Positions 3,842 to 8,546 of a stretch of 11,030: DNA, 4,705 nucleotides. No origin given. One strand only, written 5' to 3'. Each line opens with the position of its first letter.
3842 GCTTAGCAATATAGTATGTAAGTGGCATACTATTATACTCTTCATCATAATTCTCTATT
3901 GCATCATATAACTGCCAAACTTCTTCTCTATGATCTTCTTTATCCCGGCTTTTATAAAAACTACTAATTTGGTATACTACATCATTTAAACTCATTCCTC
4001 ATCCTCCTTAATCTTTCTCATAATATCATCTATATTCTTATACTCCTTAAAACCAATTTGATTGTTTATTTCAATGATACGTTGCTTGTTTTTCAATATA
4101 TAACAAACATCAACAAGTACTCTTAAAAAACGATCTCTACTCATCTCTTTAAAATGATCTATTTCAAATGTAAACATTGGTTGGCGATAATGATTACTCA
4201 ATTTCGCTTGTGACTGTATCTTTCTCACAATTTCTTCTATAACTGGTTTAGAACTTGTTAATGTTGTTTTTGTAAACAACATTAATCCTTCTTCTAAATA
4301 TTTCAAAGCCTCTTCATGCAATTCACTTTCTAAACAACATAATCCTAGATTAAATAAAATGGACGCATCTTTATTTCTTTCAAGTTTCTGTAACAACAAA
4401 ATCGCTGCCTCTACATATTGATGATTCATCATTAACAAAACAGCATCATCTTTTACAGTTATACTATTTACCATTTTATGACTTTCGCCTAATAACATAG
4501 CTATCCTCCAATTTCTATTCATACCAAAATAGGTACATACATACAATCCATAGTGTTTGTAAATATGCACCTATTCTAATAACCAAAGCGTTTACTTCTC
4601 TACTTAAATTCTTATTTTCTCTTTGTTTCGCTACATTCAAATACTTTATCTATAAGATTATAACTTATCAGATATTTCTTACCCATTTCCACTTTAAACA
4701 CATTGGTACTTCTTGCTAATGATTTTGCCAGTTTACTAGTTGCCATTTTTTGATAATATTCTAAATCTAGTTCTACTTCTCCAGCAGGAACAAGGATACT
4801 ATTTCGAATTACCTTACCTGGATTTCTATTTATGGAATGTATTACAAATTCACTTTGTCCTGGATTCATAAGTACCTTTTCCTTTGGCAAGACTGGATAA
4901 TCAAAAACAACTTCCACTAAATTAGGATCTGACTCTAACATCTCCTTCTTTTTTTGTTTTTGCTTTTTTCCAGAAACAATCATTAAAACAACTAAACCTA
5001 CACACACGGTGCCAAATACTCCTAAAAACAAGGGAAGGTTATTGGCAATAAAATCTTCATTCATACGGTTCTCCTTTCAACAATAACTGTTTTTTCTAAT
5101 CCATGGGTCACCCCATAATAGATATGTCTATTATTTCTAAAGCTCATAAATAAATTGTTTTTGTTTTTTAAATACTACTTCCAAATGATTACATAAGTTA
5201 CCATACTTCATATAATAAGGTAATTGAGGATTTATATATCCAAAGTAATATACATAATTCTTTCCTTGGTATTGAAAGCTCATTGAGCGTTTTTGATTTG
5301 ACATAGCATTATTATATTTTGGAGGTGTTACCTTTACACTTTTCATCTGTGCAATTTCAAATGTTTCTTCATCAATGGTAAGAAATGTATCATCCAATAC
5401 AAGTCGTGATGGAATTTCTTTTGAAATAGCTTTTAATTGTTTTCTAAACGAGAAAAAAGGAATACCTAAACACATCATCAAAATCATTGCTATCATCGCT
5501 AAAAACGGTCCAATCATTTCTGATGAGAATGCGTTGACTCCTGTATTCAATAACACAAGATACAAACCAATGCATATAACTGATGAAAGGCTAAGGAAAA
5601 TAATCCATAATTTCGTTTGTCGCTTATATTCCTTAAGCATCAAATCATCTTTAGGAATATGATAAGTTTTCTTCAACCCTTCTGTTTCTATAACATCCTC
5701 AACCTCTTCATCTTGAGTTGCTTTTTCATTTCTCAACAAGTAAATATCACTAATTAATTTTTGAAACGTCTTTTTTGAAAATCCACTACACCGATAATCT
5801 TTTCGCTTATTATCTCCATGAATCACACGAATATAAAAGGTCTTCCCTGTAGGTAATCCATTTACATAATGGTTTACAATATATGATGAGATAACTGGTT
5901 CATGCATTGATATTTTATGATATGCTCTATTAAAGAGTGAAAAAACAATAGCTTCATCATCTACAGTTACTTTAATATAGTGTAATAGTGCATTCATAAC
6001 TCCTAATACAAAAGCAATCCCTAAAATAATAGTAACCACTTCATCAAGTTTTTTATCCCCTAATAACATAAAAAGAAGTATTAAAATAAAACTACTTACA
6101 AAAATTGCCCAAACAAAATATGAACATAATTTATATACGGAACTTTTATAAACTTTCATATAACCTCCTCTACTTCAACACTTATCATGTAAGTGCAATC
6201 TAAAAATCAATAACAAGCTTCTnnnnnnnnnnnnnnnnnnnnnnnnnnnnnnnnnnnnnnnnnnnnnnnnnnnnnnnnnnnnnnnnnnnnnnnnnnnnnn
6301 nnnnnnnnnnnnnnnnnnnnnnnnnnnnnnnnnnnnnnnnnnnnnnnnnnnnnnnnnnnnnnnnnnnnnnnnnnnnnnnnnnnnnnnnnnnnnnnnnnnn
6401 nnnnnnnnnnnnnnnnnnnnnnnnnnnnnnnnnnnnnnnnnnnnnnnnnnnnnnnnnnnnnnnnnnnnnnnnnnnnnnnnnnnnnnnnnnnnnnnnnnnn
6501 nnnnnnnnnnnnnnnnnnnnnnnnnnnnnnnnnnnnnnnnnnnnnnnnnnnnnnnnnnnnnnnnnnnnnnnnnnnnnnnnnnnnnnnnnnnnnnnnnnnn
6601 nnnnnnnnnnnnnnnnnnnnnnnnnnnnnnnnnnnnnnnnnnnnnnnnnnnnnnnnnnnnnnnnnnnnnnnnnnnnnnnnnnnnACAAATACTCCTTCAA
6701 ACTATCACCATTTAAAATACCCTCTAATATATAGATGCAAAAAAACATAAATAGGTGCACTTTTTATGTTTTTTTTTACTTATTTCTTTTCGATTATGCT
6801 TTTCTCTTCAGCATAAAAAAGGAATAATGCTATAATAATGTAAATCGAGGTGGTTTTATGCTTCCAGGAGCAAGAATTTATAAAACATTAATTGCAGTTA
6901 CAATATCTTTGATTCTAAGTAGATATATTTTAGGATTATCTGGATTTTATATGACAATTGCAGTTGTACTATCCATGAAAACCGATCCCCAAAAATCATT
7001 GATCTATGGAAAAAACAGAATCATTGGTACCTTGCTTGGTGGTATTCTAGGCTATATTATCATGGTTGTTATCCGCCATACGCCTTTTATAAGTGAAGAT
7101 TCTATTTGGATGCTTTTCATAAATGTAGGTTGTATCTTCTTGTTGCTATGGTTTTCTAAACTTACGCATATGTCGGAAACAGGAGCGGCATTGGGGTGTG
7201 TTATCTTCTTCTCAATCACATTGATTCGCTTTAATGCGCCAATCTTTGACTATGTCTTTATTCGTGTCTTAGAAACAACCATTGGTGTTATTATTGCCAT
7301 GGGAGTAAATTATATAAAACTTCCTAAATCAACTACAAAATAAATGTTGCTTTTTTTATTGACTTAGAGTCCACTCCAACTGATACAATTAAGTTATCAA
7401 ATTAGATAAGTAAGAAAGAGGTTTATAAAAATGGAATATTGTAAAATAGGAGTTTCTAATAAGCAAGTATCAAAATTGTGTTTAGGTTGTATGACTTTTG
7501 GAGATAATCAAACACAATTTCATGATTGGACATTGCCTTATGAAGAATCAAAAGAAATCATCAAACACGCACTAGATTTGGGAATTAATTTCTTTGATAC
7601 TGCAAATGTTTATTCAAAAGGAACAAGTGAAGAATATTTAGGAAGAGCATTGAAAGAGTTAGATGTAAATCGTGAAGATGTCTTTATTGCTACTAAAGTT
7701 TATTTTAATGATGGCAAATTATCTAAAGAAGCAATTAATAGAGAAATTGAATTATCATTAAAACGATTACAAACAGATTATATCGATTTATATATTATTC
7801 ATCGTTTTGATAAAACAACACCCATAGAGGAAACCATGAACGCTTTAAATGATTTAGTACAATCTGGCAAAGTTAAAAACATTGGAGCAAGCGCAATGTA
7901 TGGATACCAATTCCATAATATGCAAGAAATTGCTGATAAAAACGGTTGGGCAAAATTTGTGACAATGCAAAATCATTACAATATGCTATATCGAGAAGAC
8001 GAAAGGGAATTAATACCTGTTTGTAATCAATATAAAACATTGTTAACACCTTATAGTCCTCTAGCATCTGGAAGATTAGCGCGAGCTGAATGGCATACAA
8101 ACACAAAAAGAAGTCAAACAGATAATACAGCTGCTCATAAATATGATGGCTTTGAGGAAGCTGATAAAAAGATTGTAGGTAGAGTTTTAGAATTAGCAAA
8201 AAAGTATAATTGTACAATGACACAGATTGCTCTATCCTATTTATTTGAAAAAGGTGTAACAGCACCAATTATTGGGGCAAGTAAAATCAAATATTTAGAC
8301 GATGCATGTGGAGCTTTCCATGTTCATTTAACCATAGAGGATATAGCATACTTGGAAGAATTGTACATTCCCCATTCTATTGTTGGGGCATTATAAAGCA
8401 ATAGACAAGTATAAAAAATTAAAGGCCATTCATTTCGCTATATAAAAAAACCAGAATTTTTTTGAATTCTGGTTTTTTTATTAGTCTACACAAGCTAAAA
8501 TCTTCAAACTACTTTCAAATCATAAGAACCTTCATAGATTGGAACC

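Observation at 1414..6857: Six-gene cluster of repeat scaffolds (two ankyrin proteins, one TPR-like protein) and membrane-anchored proteins, with no recognisable enzyme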

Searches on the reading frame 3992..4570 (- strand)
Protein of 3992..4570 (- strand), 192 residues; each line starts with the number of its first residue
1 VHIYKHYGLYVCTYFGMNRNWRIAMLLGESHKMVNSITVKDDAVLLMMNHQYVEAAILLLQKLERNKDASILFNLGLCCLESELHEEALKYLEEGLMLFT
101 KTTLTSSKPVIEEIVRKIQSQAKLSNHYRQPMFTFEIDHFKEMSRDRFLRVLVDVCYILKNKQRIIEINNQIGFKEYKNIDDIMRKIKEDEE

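Call 3: search_protein_families(library=pfam, proteins=[window:3992-4570:-], max_evalue=0.1)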
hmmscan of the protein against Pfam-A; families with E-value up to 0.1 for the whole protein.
window:3992-4570:- (192 aa): 7 families
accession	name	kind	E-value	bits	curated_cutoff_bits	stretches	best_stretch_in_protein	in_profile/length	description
PF13424.12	TPR_12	-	9.3e-05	23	30.1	1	52-96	25-72/77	Tetratricopeptide repeat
PF07719.23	TPR_2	-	0.00017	21.9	27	1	70-98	2-30/34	Tetratricopeptide repeat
PF00515.34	TPR_1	-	0.00051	20.2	27.8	1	69-97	1-29/34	Tetratricopeptide repeat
PF12895.13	ANAPC3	-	0.00083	20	27.2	1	35-94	24-81/82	Anaphase-promoting complex, cyclosome, subunit 3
PF13181.12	TPR_8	-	0.01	16.4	25.7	1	69-97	1-29/34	Tetratricopeptide repeat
PF13432.12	TPR_16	-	0.012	16.5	32.7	1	54-94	14-56/65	Tetratricopeptide repeat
PF14559.12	TPR_19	-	0.045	14.5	25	1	47-96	2-52/68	Tetratricopeptide repeat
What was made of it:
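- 3992..4498 (-): TPR168: small all-helical TPR-like protein and first gene of the conserved cassette. Family hallmarks are an N-terminal MLLG, and FNLALC, ILRLxVD and KNYxNV motifs. Sub-threshold TPR hits (call 3).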

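Call 4: search_protein_families(library=ncbifam, proteins=[window:3992-4570:-], max_evalue=0.1)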
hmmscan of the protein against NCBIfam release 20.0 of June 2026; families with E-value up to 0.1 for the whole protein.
window:3992-4570:- (192 aa): 3 families
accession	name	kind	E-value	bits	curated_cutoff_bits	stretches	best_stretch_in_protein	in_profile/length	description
TIGR01238.1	D1pyr5carbox3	equivalog_domain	0.031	12.8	485.2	1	113-175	373-433/500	L-glutamate gamma-semialdehyde dehydrogenase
TIGR00540.1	TPR_hemY_coli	hypoth_equivalog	0.057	12.2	142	1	64-129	321-383/385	heme biosynthesis-associated TPR protein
TIGR03334.1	IOR_beta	equivalog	0.06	13.3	205.8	0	147-190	78-121/189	indolepyruvate ferredoxin oxidoreductase subunit beta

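Call 5: search_protein_families(library=padloc, proteins=[window:3992-4570:-], max_evalue=0.1)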
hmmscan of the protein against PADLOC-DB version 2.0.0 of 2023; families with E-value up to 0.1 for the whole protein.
window:3992-4570:- (192 aa): 1 family
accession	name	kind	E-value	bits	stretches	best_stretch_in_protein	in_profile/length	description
PDLC01828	CARF2--CARF_HEPN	-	8.2e-05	20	1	26-170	207-346/394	-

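Call 22: search_protein_families(library=phrogs, proteins=[window:3992-4498:-], max_evalue=0.1)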
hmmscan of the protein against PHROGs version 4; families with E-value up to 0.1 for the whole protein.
window:3992-4498:- (168 aa): 2 families
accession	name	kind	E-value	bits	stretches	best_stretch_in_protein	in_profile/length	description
phrog_26610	-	unknown function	0.0098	16.5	1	57-120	31-94/198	-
phrog_3225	-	connector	0.016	16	0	77-127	212-262/263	adaptor Ad4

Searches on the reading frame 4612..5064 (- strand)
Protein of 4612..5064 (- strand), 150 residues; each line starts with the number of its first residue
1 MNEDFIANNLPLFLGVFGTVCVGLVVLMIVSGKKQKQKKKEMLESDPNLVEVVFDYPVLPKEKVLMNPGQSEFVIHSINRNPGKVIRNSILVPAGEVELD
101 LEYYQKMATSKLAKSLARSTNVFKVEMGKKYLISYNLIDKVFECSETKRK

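Call 3: search_protein_families(library=pfam, proteins=[window:4612-5064:-], max_evalue=0.1)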
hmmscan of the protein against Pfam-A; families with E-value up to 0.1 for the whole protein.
window:4612-5064:- (150 aa): 1 family
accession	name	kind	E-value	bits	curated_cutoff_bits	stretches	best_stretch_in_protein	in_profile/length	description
PF02699.20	YajC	-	0.048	14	28.2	1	16-45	5-34/78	Preprotein translocase subunit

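Call 4: search_protein_families(library=ncbifam, proteins=[window:4612-5064:-], max_evalue=0.1)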
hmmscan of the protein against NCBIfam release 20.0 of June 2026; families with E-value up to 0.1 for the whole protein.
window:4612-5064:- (150 aa): 0 families

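Call 5: search_protein_families(library=padloc, proteins=[window:4612-5064:-], max_evalue=0.1)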
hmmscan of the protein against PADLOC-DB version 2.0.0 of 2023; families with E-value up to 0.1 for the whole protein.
window:4612-5064:- (150 aa): 0 families

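Call 22: search_protein_families(library=phrogs, proteins=[window:4612-5064:-], max_evalue=0.1)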
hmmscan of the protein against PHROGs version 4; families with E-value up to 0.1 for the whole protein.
window:4612-5064:- (150 aa): 0 families

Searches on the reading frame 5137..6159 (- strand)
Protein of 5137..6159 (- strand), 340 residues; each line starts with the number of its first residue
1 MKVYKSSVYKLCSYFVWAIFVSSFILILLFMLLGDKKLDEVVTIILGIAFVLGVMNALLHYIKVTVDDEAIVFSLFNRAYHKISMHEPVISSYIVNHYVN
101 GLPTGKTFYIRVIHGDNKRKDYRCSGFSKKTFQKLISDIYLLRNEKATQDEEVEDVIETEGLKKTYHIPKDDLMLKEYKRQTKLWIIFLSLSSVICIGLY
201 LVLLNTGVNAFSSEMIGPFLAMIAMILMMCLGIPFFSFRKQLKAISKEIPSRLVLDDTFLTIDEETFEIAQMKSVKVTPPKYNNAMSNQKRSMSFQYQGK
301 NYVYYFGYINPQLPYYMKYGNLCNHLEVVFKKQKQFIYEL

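Call 3: search_protein_families(library=pfam, proteins=[window:5137-6159:-], max_evalue=0.1)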
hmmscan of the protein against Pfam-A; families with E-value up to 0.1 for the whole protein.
window:5137-6159:- (340 aa): 0 families

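Call 4: search_protein_families(library=ncbifam, proteins=[window:5137-6159:-], max_evalue=0.1)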
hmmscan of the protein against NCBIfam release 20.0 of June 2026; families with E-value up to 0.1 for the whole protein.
window:5137-6159:- (340 aa): 2 families
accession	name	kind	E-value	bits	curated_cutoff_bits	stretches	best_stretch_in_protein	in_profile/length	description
NF050121.1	bc1_QcrA_actin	exception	0.015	14.8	275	1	168-243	11-86/319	cytochrome bc1 complex Rieske iron-sulfur subunit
NF033887.1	conj_TraX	equivalog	0.069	12.8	100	0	175-232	67-124/163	conjugal transfer protein TraX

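Call 5: search_protein_families(library=padloc, proteins=[window:5137-6159:-], max_evalue=0.1)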
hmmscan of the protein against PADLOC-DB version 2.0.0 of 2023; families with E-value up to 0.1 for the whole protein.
window:5137-6159:- (340 aa): 0 families

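Call 7: find_encoding_contigs(protein=window:5137-6159:-, flank=10000, max_places=10)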
Protein window:5137-6159:- (340 aa): no gene with exactly this product is on record in the collection.

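Call 9: find_homologous_proteins(query=window:5137-6159:-, max_evalue=0.001)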
Query window:5137-6159:- (340 aa): 4 proteins with E <= 0.001 among 1618 candidates.
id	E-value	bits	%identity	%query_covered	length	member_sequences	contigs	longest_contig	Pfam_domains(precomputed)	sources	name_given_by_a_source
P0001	1.5e-221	752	100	100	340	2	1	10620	-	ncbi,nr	ncbi:hypothetical protein LJC02_03640 [Breznakia sp. OttesenSCG-928-G09]|nr:hypothetical protein [Br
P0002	2.7e-129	449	58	100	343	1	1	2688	-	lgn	-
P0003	1.0e-127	444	57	100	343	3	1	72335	-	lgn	-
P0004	1.3e-105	371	50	100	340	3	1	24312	-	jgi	-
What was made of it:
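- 5137..6159 (-): P340: 4-TM protein built as (2 TM + soluble domain) twice. It is a neighbour and not part of the cassette. Only 4 clusters in 5.8e9 proteins (call 9).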

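Call 10: find_encoding_contigs(protein=P0003, flank=10000, max_places=4)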
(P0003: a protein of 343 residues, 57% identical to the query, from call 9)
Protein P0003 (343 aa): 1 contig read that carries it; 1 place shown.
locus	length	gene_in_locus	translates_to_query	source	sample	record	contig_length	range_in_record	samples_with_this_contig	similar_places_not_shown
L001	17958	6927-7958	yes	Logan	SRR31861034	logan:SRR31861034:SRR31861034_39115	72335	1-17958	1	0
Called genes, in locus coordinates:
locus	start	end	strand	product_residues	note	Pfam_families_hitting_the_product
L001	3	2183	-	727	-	?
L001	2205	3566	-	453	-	PF04542:Sigma70_r2, PF08281:Sigma70_r4_2, PF04545:Sigma70_r4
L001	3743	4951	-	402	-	PF00079:Serpin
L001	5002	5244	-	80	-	-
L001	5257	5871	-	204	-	PF03167:UDG (weak)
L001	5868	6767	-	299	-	PF05043:Mga (weak), PF08220:HTH_DeoR (weak), PF08279:HTH_11, PF19187:HTH_PafC, PF13280:WYL, PF25583:WCX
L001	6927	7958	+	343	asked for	-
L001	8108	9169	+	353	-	PF14399:BtrH_N, PF13529:Peptidase_C39_2 (weak), PF16169:DUF4872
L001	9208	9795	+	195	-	PF12464:Mac, PF25087:GMPPB_C (faint), PF00132:Hexapep, PF14602:Hexapep_2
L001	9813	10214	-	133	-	PF09946:DUF2178 (weak)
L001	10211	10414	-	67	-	PF08279:HTH_11 (faint), PF12844:HTH_19, PF13560:HTH_31 (weak), PF01381:HTH_3, PF13443:HTH_26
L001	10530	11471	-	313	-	PF01408:GFO_IDH_MocA, PF22725:GFO_IDH_MocA_C3, PF02894:GFO_IDH_MocA_C (weak)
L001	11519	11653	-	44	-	-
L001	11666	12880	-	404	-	PF01966:HD, PF19276:HD_assoc_2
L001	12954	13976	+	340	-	PF01408:GFO_IDH_MocA, PF02894:GFO_IDH_MocA_C (weak), PF22725:GFO_IDH_MocA_C3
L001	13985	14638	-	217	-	PF00596:Aldolase_II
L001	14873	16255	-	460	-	PF20316:DUF6612 (weak)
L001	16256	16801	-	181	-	PF13302:Acetyltransf_3, PF13420:Acetyltransf_4 (weak), PF00583:Acetyltransf_1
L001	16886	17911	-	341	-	PF01972:SDH_protease (weak)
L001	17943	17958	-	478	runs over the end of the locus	PF00749:tRNA-synt_1c, PF19269:Anticodon_2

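Call 11: find_encoding_contigs(protein=P0004, flank=10000, max_places=4)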
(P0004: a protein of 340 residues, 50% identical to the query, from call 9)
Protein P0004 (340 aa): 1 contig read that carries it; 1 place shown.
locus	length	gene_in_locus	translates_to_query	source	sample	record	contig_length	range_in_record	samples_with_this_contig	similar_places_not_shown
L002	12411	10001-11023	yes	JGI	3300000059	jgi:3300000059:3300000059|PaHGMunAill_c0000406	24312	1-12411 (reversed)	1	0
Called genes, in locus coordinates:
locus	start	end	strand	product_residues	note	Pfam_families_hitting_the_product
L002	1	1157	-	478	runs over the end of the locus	-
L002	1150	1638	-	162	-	PF02542:YgbB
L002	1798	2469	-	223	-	-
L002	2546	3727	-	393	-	PF00999:Na_H_Exchanger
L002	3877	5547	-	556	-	PF01268:FTHFS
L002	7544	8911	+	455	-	-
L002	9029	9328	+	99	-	-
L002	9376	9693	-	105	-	PF13304:AAA_21 (weak)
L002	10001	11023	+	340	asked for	-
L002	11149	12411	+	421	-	?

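Call 12: find_encoding_contigs(protein=P0002, flank=10000, max_places=4)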
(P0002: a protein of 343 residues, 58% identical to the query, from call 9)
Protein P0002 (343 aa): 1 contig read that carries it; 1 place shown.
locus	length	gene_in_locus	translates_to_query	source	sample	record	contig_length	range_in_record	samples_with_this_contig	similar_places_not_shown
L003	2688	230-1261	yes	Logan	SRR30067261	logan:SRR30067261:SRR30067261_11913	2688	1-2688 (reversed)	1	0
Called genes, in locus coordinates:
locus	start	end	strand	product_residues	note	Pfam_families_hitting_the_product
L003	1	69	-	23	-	?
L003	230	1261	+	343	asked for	-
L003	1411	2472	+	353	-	PF14399:BtrH_N, PF13529:Peptidase_C39_2 (weak), PF16169:DUF4872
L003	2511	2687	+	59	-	?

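Call 22: search_protein_families(library=phrogs, proteins=[window:5137-6159:-], max_evalue=0.1)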
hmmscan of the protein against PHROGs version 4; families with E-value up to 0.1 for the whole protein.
window:5137-6159:- (340 aa): 1 family
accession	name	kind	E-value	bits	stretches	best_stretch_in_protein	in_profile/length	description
phrog_1544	-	unknown function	0.03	15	0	13-49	126-165/200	-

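Call 29: predict_structure(alignment_id=A1)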
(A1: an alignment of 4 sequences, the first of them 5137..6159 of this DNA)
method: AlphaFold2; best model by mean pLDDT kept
length: 340 residues; sequences in the alignment: 4
mean_pLDDT: 40.8   pTM: 0.27
mean pLDDT of the five models: 40.8, 40.3, 40.3, 40.1, 40.1
residues with pLDDT >= 90: 0; 70-90: 0; 50-70: 104; < 50: 236
segments of 3 or more residues with pLDDT < 50: 1-12, 60-174, 234-340
pLDDT, mean of each block of 10 residues (from residue 1): 37 54 57 53 58 54 44 45 34 31 35 35 39 42 30 25 31 50 58 61 59 56 55 48 38 25 24 27 31 30 30 29 36 29
secondary structure, 60 per line:
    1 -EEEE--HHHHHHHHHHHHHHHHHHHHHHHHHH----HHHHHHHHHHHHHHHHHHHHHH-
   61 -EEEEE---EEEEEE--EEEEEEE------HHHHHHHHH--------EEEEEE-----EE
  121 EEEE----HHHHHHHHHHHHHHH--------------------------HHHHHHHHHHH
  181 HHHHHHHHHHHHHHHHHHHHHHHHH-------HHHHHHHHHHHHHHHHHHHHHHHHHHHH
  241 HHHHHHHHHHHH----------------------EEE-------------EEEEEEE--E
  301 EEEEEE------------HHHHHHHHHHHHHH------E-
elements in order: E2-5 H8-33 H38-59 E62-66 E70-75 E78-84 H91-99 E108-113 E119-124 H129-143 H170-205 H213-252 E275-277 E291-297 E300-306 H319-332
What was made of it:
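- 5137..6159 (-): AF2 pLDDT is 41 (call 29).
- On Bacterial PH (bPH/YdbT-like) membrane proteins, considered for P340: The AF2 model has pLDDT 41 and shows only a strand-rich segment followed by a helix after each hairpin (call 29).
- Tried and rejected: Structure prediction of P340 from 4 sequences gave pLDDT 41 (call 29).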

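Call 63: search_solved_structures(query=A1, max_evalue=1)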
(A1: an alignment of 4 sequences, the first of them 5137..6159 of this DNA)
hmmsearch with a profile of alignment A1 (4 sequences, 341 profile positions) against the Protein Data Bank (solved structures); distinct sequences matched with E-value up to 1: 1.
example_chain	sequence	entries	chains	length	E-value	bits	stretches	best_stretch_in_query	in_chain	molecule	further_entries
9kha_A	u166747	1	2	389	0.84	11.8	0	274-318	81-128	Extracellular solute-binding protein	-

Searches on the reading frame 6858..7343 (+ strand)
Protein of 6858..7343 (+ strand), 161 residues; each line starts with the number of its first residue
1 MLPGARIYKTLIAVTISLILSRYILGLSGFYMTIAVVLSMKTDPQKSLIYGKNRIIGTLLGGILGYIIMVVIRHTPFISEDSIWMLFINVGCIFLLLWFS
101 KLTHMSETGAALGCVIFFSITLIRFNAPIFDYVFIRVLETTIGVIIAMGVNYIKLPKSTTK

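Call 8: search_protein_families(library=pfam, proteins=[window:6858-7343:+], max_evalue=0.01)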
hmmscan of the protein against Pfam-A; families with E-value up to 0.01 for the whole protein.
window:6858-7343:+ (161 aa): 2 families
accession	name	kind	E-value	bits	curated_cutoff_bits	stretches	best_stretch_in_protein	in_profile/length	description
PF13515.12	FUSC_2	-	2.7e-10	40.9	25.6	1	27-148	12-124/126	Fusaric acid resistance protein-like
PF06081.17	ArAE_1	-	6.1e-09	36.5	22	1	4-152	4-139/141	Aromatic acid exporter family member 1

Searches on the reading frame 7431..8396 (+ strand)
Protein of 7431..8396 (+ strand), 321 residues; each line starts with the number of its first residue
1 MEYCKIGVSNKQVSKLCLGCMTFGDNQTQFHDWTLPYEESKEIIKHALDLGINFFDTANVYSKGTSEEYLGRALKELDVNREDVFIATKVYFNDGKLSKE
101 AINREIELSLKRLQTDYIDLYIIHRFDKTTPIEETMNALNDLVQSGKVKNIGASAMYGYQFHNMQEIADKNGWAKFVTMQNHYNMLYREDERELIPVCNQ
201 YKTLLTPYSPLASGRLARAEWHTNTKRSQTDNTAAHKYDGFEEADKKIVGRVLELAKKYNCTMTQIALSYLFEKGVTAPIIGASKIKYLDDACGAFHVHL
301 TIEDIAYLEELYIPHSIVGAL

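Call 8: search_protein_families(library=pfam, proteins=[window:7431-8396:+], max_evalue=0.01)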
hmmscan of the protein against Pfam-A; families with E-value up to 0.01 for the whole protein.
window:7431-8396:+ (321 aa): 1 family
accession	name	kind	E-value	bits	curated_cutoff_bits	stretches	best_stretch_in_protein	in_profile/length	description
PF00248.27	Aldo_ket_red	-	6.8e-80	268.7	24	1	15-312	1-290/291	Aldo/keto reductase family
